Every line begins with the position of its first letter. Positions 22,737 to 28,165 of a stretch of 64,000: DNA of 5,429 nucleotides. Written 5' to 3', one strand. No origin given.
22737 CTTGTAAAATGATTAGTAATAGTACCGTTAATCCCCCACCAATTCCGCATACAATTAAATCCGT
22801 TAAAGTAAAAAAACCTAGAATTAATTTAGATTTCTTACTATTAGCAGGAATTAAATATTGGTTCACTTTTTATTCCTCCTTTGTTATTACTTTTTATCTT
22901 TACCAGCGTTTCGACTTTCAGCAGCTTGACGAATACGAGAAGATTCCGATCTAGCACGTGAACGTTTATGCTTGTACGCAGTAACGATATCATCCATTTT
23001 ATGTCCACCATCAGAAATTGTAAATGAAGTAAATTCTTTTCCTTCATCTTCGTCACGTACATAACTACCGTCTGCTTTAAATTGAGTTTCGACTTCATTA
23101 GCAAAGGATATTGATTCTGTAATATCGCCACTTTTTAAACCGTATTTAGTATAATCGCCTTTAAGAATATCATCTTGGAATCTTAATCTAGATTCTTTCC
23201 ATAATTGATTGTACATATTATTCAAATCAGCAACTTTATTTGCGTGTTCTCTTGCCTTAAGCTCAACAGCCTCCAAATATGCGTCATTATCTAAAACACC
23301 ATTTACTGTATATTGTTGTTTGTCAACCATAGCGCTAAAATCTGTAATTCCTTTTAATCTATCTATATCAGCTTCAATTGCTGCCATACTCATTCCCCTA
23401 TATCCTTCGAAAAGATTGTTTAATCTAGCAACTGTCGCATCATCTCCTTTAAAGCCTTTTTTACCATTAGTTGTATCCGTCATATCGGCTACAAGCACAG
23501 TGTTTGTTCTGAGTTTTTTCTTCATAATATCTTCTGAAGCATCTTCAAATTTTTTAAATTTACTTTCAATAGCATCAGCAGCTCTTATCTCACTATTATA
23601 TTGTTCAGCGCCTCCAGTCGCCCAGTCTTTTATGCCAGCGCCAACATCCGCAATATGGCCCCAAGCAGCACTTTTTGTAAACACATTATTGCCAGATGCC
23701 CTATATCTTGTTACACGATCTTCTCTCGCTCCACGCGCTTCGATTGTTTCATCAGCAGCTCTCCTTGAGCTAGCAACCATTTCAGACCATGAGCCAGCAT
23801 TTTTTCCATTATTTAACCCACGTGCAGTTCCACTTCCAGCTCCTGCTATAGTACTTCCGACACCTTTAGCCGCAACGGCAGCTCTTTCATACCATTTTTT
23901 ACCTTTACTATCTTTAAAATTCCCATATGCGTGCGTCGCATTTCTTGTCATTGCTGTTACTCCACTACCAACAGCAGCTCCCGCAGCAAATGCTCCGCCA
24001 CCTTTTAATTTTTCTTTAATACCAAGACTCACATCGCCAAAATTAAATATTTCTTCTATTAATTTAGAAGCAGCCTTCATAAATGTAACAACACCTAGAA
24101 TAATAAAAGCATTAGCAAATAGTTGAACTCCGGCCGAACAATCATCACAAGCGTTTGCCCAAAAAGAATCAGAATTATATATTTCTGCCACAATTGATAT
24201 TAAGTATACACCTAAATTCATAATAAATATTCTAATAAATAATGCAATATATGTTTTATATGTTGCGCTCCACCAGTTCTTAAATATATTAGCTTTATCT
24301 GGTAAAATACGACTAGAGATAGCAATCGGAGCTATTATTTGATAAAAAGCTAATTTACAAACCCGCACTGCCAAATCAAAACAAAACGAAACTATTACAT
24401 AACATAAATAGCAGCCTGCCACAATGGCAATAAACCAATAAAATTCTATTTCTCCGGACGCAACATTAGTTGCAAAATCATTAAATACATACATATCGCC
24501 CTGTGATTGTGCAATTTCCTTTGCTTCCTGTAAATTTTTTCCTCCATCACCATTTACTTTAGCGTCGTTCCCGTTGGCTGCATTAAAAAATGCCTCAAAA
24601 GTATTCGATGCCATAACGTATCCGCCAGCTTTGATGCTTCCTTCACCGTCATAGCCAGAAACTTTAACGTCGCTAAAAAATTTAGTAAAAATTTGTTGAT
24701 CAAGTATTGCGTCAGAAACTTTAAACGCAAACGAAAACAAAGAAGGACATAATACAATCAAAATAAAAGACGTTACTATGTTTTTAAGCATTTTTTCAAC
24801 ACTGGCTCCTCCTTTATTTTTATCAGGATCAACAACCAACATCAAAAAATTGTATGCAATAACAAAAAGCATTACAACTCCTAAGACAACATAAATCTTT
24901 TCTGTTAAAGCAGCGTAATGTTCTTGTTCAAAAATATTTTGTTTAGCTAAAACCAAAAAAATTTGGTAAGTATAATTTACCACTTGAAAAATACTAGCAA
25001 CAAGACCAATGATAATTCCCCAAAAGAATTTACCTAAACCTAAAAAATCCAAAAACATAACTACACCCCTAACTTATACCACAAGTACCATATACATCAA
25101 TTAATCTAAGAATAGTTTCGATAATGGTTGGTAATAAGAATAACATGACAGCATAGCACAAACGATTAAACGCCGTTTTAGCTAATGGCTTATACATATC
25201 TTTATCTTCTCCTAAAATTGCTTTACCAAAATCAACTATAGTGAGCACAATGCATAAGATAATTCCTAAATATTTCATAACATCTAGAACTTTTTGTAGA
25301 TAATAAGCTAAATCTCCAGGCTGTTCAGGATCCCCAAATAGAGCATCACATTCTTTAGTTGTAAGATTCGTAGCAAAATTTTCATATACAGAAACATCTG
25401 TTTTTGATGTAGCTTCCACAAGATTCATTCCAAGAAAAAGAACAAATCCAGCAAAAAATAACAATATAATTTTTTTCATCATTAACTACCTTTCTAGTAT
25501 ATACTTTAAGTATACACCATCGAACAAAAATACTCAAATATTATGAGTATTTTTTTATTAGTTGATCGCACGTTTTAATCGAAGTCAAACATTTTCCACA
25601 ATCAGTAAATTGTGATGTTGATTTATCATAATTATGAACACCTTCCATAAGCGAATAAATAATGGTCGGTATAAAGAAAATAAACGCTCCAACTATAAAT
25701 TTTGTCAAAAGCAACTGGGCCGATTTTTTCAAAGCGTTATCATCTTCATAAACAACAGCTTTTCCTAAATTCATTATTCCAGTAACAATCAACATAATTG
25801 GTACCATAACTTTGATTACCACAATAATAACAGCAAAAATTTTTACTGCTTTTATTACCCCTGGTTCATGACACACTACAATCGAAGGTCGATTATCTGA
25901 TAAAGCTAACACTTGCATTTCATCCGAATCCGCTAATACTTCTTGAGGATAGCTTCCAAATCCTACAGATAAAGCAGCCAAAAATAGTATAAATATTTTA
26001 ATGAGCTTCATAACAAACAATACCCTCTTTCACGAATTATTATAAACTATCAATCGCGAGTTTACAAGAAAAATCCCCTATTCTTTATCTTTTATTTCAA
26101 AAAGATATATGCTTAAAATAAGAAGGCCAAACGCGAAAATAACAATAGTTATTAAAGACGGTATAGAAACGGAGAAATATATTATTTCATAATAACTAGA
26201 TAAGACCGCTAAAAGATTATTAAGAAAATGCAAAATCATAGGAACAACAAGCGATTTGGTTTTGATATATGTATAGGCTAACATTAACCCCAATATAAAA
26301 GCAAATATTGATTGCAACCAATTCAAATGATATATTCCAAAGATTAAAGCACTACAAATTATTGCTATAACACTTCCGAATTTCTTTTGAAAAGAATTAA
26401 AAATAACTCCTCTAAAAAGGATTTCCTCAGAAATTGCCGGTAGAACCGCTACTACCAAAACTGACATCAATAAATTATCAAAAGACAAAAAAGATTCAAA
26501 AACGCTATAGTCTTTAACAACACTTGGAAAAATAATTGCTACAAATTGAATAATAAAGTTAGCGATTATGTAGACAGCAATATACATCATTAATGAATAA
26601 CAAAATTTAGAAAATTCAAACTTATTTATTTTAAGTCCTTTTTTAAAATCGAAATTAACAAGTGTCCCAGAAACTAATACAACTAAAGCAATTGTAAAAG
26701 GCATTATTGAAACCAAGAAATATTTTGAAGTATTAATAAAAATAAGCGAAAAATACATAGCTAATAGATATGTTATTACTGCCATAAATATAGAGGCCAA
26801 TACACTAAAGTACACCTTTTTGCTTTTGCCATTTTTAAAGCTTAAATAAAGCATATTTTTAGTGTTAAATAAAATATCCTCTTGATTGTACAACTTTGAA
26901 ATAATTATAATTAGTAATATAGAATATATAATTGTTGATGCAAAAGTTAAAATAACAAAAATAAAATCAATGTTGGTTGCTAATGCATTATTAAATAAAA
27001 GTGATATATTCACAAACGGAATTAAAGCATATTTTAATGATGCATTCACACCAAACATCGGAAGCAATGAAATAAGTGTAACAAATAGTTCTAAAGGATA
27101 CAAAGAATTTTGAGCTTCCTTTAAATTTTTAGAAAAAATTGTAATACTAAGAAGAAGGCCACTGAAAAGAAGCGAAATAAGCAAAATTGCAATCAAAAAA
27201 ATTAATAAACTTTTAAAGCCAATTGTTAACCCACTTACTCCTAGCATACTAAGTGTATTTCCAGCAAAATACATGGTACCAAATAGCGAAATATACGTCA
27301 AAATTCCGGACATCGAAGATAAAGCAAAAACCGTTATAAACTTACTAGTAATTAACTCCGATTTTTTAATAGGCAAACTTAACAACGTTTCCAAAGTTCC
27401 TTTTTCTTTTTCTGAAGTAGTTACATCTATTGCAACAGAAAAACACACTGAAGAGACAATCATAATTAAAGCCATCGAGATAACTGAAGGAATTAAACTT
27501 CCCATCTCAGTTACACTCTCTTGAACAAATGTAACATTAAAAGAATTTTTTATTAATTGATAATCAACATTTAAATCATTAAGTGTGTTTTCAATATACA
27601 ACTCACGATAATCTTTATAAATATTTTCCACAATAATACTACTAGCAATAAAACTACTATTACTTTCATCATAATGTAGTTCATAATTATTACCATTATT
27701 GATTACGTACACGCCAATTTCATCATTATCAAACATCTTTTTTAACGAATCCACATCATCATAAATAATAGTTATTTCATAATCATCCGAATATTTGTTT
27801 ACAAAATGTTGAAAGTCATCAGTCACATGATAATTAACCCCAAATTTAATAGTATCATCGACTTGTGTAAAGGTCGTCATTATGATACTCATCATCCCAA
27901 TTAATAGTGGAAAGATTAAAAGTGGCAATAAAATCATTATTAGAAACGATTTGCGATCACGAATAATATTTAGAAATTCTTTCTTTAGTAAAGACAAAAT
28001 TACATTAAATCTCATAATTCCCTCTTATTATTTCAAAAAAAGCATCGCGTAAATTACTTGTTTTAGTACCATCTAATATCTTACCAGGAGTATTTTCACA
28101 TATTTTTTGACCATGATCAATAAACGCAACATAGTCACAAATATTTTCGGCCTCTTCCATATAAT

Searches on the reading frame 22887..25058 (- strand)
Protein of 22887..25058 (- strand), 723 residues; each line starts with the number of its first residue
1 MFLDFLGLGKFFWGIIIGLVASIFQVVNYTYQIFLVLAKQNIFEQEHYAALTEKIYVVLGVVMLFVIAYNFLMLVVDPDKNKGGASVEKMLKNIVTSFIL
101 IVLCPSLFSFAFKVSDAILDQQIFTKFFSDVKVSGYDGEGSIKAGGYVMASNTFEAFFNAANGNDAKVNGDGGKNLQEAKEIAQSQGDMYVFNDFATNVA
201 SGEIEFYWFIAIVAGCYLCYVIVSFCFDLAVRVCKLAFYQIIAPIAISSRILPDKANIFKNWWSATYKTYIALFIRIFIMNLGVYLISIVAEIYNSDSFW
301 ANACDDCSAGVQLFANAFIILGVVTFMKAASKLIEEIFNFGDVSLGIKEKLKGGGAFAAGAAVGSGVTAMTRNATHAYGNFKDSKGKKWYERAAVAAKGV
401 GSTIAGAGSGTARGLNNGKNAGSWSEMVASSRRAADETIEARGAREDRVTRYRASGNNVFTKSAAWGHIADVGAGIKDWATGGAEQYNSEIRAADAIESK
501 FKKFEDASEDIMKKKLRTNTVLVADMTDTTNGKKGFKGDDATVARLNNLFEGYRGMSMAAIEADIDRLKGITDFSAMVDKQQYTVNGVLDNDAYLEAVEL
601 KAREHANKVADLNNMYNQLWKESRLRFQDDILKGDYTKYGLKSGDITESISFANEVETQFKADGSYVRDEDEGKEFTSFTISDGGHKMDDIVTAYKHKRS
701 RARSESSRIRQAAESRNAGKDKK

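Call 53: search_protein_families(library=ncbifam, max_evalue=0.00001, proteins=[window:22887-25058:-])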
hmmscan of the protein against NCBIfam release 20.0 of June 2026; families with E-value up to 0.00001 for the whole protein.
window:22887-25058:- (723 aa): 2 families
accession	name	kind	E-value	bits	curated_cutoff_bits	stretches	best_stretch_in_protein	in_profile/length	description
NF045848.1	MMCAP2_0566_fam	domain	4.5e-22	78.7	90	1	8-339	5-313/322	MMCAP2_0566 family conjugal transfer protein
NF045889.1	ICE_Mbov_0396_TM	equivalog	1.8e-12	47.3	70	1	164-339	132-302/306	Mbov_0396 family ICE element transmembrane protein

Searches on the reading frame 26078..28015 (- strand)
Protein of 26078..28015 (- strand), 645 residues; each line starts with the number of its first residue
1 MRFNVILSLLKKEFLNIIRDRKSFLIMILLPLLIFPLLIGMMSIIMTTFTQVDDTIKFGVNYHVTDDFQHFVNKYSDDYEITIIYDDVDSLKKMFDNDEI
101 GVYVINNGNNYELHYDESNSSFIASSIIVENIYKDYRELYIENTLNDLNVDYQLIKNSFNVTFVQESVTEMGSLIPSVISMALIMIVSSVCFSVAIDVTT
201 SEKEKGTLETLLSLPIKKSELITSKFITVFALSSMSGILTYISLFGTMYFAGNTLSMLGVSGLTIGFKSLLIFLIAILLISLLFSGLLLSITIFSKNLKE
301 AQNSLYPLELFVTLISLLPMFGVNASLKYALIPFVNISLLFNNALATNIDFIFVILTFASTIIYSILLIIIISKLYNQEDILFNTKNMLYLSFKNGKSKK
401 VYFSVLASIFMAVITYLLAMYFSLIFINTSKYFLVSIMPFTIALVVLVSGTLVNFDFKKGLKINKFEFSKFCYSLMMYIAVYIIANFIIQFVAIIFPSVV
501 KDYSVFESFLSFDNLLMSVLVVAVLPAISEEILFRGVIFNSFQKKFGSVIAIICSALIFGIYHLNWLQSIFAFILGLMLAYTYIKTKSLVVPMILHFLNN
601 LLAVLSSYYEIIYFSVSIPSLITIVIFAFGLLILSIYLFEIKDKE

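Call 53: search_protein_families(library=ncbifam, max_evalue=0.00001, proteins=[window:26078-28015:-])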
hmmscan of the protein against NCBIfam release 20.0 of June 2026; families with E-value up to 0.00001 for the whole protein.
window:26078-28015:- (645 aa): 4 families
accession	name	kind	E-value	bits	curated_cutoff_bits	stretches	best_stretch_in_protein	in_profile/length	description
NF041647.1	ABC_perm_CPBP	equivalog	1.1e-118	397.7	435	1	2-609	1-636/636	ABC transporter permease subunit/CPBP intramembrane protease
NF038293.1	permease_SagH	equivalog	1.4e-11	43.9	450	1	6-242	1-243/370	SagH family ABC transporter permease subunit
NF040589.1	CPBP_Synerg_MrtS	equivalog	4e-10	40.1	130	1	479-604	42-164/170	Synerg-CTERM system glutamic-type intramembrane protease MrtS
NF033192.3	CPBP_JDVT_MrtJ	equivalog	1.1e-06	29.3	75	1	520-604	3-96/98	JDVT-CTERM system glutamic-type intramembrane protease MrtJ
